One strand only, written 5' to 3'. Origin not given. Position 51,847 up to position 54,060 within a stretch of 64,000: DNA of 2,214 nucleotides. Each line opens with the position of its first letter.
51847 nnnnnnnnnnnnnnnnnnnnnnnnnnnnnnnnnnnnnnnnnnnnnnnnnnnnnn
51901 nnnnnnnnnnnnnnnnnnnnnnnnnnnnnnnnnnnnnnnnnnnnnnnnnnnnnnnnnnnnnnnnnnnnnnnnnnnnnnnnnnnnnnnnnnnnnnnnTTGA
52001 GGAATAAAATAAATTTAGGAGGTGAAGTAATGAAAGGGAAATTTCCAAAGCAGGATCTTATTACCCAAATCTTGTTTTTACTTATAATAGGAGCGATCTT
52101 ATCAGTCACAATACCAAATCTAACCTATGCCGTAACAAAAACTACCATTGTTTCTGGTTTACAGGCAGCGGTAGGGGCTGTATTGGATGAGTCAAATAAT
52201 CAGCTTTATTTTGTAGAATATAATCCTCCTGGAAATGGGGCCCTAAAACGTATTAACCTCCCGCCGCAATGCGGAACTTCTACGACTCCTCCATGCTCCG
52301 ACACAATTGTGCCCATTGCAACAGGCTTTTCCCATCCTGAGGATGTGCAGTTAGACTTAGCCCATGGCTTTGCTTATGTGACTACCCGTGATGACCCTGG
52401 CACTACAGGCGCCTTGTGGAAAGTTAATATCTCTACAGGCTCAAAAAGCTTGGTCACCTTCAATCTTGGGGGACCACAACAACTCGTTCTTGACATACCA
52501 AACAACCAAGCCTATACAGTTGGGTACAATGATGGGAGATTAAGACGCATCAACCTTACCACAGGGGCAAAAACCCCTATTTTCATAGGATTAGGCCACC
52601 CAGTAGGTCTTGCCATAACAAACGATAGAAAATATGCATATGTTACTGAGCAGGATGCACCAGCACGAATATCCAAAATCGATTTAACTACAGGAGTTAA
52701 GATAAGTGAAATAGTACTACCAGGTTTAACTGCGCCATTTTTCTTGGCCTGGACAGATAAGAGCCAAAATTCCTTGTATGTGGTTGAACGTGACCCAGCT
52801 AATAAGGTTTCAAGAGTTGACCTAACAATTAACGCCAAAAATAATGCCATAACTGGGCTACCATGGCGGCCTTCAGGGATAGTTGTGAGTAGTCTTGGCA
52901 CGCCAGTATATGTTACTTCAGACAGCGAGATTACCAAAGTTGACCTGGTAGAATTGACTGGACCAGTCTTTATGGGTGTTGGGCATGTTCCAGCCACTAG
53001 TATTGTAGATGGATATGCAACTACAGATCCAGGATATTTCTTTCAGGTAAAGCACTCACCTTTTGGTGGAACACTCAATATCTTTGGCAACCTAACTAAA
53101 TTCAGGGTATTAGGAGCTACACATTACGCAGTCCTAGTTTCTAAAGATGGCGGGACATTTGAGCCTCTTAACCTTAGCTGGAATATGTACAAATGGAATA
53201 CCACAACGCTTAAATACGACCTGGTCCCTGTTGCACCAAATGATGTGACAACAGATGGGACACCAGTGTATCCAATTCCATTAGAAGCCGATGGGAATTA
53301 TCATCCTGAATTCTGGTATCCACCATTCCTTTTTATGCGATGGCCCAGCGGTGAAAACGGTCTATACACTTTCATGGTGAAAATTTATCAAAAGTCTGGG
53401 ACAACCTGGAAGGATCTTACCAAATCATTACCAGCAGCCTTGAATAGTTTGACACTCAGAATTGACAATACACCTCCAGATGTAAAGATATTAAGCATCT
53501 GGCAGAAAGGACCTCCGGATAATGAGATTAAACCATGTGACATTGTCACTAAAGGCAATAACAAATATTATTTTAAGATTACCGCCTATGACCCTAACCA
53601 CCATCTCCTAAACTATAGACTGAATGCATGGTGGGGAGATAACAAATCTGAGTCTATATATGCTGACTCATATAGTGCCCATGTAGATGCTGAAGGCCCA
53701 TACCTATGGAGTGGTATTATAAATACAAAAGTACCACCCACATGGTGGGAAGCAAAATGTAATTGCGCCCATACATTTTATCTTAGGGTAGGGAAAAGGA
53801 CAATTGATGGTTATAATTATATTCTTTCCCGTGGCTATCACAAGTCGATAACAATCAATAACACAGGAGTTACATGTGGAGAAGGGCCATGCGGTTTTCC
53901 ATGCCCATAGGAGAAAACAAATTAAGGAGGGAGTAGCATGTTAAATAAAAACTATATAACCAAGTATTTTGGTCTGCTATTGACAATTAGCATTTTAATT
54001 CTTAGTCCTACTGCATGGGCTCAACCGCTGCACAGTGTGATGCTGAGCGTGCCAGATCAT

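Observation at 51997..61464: Island packing four distinct cysteine-peptidase families with propeller, PepSY and Ig modules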

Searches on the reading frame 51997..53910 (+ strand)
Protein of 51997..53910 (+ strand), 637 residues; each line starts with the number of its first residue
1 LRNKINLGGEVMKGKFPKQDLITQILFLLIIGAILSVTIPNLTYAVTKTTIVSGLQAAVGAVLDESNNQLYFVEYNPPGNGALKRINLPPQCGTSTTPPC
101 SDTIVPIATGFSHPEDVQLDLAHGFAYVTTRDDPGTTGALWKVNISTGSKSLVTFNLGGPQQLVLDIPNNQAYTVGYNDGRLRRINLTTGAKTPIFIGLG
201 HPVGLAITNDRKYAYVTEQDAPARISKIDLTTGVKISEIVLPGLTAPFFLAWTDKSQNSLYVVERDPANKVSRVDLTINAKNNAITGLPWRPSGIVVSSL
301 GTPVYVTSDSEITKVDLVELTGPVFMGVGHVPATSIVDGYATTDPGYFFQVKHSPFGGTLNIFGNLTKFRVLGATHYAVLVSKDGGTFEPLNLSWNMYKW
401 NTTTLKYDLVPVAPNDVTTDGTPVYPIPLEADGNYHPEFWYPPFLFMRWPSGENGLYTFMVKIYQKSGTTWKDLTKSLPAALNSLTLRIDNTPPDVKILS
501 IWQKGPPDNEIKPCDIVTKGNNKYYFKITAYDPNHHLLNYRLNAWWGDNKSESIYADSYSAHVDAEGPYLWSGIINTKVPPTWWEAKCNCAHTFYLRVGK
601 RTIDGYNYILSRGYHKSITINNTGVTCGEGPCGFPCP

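Call 3: search_protein_families(library=pfam, proteins=[window:51997-53910:+], max_evalue=0.1)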
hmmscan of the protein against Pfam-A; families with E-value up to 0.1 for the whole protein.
window:51997-53910:+ (637 aa): 2 families
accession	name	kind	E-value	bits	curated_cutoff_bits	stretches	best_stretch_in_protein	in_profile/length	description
PF21959.2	DUF6923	-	0.0058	16.9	27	0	124-195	98-167/234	Repeat of unknown function (DUF6923)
PF01731.26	Arylesterase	-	0.08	13.6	21.3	0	198-218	52-72/86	Arylesterase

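Call 4: search_protein_families(library=ncbifam, proteins=[window:51997-53910:+], max_evalue=0.1)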
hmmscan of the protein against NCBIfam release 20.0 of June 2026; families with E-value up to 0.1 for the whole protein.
window:51997-53910:+ (637 aa): 4 families
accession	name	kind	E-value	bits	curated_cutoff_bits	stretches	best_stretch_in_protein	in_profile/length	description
NF052460.1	L-NosZ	equivalog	0.0039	15.8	700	1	182-279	26-119/480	clade III lactonase-type nitrous-oxide reductase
TIGR03866.1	PQQ_ABC_repeats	subfamily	0.013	14.6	287.3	1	196-309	37-144/310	PQQ-dependent catabolism-associated beta-propeller protein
NF048007.1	MmpL3Stblzr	equivalog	0.034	13.3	600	0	122-180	233-290/366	MmpL3/TtfA transport complex stabilizer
NF052280.1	7_blade_YncE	equivalog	0.068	12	400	0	205-307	221-316/338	7-bladed beta-propeller protein YncE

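Call 35: search_solved_structures(query=window:51997-53910:+, max_evalue=1, show_alignments=1)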
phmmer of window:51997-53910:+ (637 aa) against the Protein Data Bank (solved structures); distinct sequences matched with E-value up to 1: 5.
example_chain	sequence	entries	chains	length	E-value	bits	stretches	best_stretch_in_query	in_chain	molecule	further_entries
8em4_A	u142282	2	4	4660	1e-05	27.4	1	55-232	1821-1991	Low-density lipoprotein receptor-related protein 2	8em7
9i3v_A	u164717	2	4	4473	4e-05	25.4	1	108-234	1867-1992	Low-density lipoprotein receptor-related protein 2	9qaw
9cwm_A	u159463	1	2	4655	4.2e-05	25.3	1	108-234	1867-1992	Low-density lipoprotein receptor-related protein 2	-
1ijq_A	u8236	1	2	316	0.004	18.8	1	112-213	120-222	LOW-DENSITY LIPOPROTEIN RECEPTOR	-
3p5b_L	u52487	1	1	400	0.0084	17.7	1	112-213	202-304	Low density lipoprotein receptor variant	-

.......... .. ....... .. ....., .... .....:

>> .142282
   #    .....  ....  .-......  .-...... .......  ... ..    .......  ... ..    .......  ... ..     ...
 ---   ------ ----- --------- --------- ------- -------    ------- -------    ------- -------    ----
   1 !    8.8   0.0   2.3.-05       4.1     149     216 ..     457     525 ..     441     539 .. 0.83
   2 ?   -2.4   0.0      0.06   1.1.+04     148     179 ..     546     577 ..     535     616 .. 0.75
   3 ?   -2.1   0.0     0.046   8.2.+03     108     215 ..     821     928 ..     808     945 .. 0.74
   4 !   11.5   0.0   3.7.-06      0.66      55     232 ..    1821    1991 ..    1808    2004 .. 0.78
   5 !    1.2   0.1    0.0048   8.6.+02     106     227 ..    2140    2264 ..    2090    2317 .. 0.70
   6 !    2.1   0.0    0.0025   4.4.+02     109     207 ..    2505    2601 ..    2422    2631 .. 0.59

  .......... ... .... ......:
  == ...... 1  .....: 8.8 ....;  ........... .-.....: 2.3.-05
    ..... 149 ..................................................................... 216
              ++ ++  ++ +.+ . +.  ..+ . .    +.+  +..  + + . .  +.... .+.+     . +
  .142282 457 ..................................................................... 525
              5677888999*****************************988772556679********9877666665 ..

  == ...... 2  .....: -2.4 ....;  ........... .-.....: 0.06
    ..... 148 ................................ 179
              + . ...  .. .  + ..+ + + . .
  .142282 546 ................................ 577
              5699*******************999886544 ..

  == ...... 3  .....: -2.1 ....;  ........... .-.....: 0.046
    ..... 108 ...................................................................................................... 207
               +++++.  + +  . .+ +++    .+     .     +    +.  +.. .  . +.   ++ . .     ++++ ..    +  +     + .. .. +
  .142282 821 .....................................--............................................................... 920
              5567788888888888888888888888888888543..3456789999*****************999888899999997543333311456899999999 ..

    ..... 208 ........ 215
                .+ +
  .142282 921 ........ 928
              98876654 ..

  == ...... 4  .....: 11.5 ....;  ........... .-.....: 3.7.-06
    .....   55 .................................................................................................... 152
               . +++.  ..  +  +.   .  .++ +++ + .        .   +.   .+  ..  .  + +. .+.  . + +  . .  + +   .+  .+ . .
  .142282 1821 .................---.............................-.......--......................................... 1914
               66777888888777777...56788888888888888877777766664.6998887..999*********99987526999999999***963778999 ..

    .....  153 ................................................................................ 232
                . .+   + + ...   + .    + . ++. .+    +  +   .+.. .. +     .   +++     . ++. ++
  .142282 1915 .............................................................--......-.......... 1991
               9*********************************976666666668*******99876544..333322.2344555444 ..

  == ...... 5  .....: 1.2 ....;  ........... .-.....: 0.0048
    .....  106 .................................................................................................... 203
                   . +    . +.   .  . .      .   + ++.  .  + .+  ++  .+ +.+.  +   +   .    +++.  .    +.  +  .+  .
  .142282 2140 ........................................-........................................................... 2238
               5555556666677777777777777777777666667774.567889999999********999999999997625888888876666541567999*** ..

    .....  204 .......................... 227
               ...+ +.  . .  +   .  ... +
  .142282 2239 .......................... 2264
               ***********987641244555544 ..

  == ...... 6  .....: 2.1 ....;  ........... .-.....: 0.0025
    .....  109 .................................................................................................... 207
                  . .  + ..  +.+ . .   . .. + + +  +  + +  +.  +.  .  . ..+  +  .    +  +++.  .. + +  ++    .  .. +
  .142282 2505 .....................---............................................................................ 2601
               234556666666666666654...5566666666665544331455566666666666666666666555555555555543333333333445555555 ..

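Call 39: search_protein_families(library=padloc, proteins=[window:51997-53910:+], max_evalue=0.01)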
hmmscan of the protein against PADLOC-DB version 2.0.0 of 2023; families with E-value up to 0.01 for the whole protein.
window:51997-53910:+ (637 aa): 0 families

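Call 41: find_homologous_proteins(query=window:51997-53910:+, max_evalue=0.001)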
Query window:51997-53910:+ (637 aa): 286 proteins with E <= 0.001 among 8000 candidates; the best 120 are listed.
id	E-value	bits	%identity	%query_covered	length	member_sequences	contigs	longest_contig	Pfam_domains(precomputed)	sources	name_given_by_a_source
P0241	0.0e+0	1343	92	98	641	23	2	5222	-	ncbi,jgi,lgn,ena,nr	ncbi:MAG: hypothetical protein DRP81_05780 [Candidatus Omnitrophota bacterium]|nr:MAG: hypothetical 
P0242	0.0e+0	1057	75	94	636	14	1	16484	-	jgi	jgi:DNA-binding beta-propeller fold protein YncE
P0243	0.0e+0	1040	78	92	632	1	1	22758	-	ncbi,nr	ncbi:MAG: hypothetical protein HZC10_01550 [Nitrospirae bacterium]|nr:hypothetical protein [Nitrospi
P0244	5.8e-298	1008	74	97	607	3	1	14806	-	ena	-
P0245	2.4e-292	989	75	92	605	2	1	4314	-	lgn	-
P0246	4.0e-287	972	72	95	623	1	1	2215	-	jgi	-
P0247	3.2e-277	939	68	97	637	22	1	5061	-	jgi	jgi:DNA-binding beta-propeller fold protein YncE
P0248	3.1e-276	936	66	98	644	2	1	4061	-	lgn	-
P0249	9.2e-264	895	67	98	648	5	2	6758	-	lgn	-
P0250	9.5e-263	892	66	90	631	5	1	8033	-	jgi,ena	-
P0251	4.4e-256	870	68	92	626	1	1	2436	PF03088.23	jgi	jgi:DNA-binding beta-propeller fold protein YncE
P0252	7.0e-256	869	67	97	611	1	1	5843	-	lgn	-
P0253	2.1e-253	861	62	92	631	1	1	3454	-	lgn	-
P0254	3.3e-252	857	64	97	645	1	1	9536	-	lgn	-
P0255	1.4e-250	852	62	92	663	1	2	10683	-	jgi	jgi:hypothetical protein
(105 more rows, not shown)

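Call 60: predict_structure(alignment_id=A3)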
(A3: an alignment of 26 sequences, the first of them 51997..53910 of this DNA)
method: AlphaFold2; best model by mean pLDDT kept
length: 637 residues; sequences in the alignment: 26
mean_pLDDT: 85.9   pTM: 0.74
mean pLDDT of the five models: 85.9, 85.8, 85.0, 83.2, 76.8
residues with pLDDT >= 90: 368; 70-90: 193; 50-70: 44; < 50: 32
segments of 3 or more residues with pLDDT < 50: 1-17, 38-45, 631-637
pLDDT, mean of each block of 10 residues (from residue 1): 37 44 74 55 62 87 90 82 90 67 90 95 95 85 96 95 94 96 96 94 93 92 90 73 86 83 93 82 87 86 85 81 85 91 74 91 92 95 96 92 86 94 94 87 89 94 94 91 90 95 95 94 97 92 82 89 75 95 91 92 86 93 75 45
secondary structure, 60 per line:
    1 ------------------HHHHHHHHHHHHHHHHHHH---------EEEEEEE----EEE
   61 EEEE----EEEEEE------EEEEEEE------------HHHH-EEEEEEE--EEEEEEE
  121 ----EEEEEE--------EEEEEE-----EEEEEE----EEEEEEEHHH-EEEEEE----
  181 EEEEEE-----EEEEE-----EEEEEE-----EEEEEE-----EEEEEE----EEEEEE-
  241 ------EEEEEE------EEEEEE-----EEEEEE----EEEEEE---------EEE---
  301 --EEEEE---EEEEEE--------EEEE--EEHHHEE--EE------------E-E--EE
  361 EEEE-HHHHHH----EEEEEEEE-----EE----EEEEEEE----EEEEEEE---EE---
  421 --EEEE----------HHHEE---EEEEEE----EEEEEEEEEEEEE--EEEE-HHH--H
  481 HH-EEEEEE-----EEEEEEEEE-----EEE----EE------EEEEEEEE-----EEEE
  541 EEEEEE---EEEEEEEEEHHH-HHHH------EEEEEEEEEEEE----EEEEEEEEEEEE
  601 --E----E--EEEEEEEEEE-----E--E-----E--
elements in order: H19-37 E47-53 E58-64 E69-74 E81-87 H100-103 E105-111 E114-120 E125-130 E139-144 E150-155 E160-166 E171-176 E181-186 E192-196 E202-207 E213-218 E224-229 E234-239 E247-252 E259-264 E270-275 E280-285 E295-297 E303-307 E311-316 E325-328 E359-364 H366-371 E376-383 E395-401 E406-412 E423-426 E445-450 E455-467 E470-473 E484-489 E495-503 E509-511 E524-531 E537-546 E550-558 H563-566 E573-584 E589-600 E611-620

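Call 75: search_solved_structures(query=A3, max_evalue=10, show_alignments=0)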
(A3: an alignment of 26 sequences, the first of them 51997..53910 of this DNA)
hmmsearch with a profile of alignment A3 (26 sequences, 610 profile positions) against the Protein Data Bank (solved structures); distinct sequences matched with E-value up to 10: 37.
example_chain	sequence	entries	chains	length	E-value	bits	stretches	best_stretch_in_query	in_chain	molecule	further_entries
8s9p_B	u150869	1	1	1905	6.9e-18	67.8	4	28-225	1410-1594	Low-density lipoprotein receptor-related protein 4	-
9i3v_A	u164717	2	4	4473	2.8e-17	65.8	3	50-220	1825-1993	Low-density lipoprotein receptor-related protein 2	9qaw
9cwm_A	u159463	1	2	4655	3.9e-17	65.3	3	50-220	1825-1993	Low-density lipoprotein receptor-related protein 2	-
8jut_A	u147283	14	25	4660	5.3e-16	61.6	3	45-194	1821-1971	LDL receptor related protein 2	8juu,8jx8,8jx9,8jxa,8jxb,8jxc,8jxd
8em4_A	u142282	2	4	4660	1.9e-15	59.7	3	45-194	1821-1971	Low-density lipoprotein receptor-related protein 2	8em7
1l0q_A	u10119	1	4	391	1.9e-12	49.8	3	144-294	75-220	Surface layer protein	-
3vgz_A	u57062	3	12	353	1.9e-05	26.7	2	141-206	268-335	Uncharacterized protein YncE | PQQ-dependent catabolism-associated beta-propeller protein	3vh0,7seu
1ijq_A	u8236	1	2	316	0.0002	23.3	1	36-198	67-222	LOW-DENSITY LIPOPROTEIN RECEPTOR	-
3p5b_L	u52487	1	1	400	0.00032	22.6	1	36-198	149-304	Low density lipoprotein receptor variant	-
3p5c_L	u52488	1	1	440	0.00042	22.3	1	36-198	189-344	Low density lipoprotein receptor variant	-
6h15_A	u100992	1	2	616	0.0011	20.9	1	43-244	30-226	Low-density lipoprotein receptor-related protein 6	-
6h16_A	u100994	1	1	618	0.0011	20.9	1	43-244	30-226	Low-density lipoprotein receptor-related protein 6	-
3s8v_A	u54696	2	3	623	0.0012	20.8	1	42-244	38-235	Low-density lipoprotein receptor-related protein 6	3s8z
4a0p_A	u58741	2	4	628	0.0012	20.8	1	43-244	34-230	LOW-DENSITY LIPOPROTEIN RECEPTOR-RELATED PROTEIN 6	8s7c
5gje_B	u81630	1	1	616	0.0014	20.6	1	43-244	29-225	Low-density lipoprotein receptor-related protein 6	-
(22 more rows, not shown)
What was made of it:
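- Closest known: YVTN propeller plus PKD surface-layer protein of Methanosarcina. Same: The g1 profile also matches it by sequence (E 1.9e-12, call 75).
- Closest known: YVTN propeller plus PKD surface-layer protein of Methanosarcina. Different: g1 has six blades, and its closest sequence matches are LDL-receptor YWTD propellers (call 75).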

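Call 89: fold_search(model_id=the predicted structure, library=pdb)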
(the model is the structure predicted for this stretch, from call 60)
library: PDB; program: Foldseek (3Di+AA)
matches with E <= 10: 1836; with E <= 0.001: 936
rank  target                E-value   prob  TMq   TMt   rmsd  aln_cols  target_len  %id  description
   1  1l0q_A                6.0e-14  1.00  0.31  0.48  23.9       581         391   13  Tandem YVTN beta-propeller and PKD domains from an archaeal surface layer protein (released 2002-11-06)
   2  7djl_C                3.2e-12  1.00  0.33  0.44  17.4       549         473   11  Structure of four truncated and mutated forms of quenching protein (released 2022-06-08)
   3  7djl_A                5.3e-12  1.00  0.34  0.44  17.8       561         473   11  Structure of four truncated and mutated forms of quenching protein (released 2022-06-08)
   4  7djm                  7.5e-12  1.00  0.34  0.47  23.8       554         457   12  Structure of four truncated and mutated forms of quenching protein (released 2022-06-08)
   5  8djf                  3.4e-11  1.00  0.35  0.74   3.6       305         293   16  Crystal structure of RPA3624, a beta-propeller lactonase from Rhodopseudomonas palustris, with active-site bound tetrahe (released 2023-01-11)
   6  6l6r_A                4.0e-11  1.00  0.30  0.31  26.6       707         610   12  Crystal structure of LRP6 E1E2-SOST complex (released 2020-10-28)
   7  6h16_A                4.7e-11  1.00  0.30  0.31  24.8       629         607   11  Structure of LRP6 P3E3P4E4 in complex with VHH L-P2-D07 (released 2019-01-30)
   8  6l6r_B                7.8e-11  1.00  0.30  0.31  27.0       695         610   11  Crystal structure of LRP6 E1E2-SOST complex (released 2020-10-28)
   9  8em4_A                9.5e-11  1.00  0.33  0.06   4.2       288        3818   15  Cryo-EM structure of LRP2 at pH 7.5 (released 2023-02-08)
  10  3vgz_C                1.1e-10  1.00  0.30  0.56   8.8       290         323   17  Crystal structure of E. coli YncE (released 2011-11-16)
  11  7ris                  1.3e-10  1.00  0.35  0.73   3.8       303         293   15  Crystal structure of RPA3624, a beta-propeller lactonase from Rhodopseudomonas palustris, with active-site bound phospha (released 2023-01-11)
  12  2dso_F                1.7e-10  1.00  0.33  0.62   4.3       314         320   18  Crystal structure of D138N mutant of Drp35, a 35kDa drug responsive protein from Staphylococcus aureus (released 2006-12-12)
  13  4a0p_A                1.8e-10  1.00  0.30  0.31  26.3       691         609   10  Crystal structure of LRP6P3E3P4E4 (released 2011-10-26)
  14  8jxe_B                1.9e-10  1.00  0.31  0.14  25.5       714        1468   10  rat megalin RAP complex head (released 2024-06-19)
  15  2dso_E                2.1e-10  1.00  0.33  0.64   4.5       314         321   16  Crystal structure of D138N mutant of Drp35, a 35kDa drug responsive protein from Staphylococcus aureus (released 2006-12-12)
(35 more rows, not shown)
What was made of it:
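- Closest known: YVTN propeller plus PKD surface-layer protein of Methanosarcina. Same: It is the best Foldseek match to g1 (E 6e-14), with a propeller followed by Ig-like domains (call 89).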
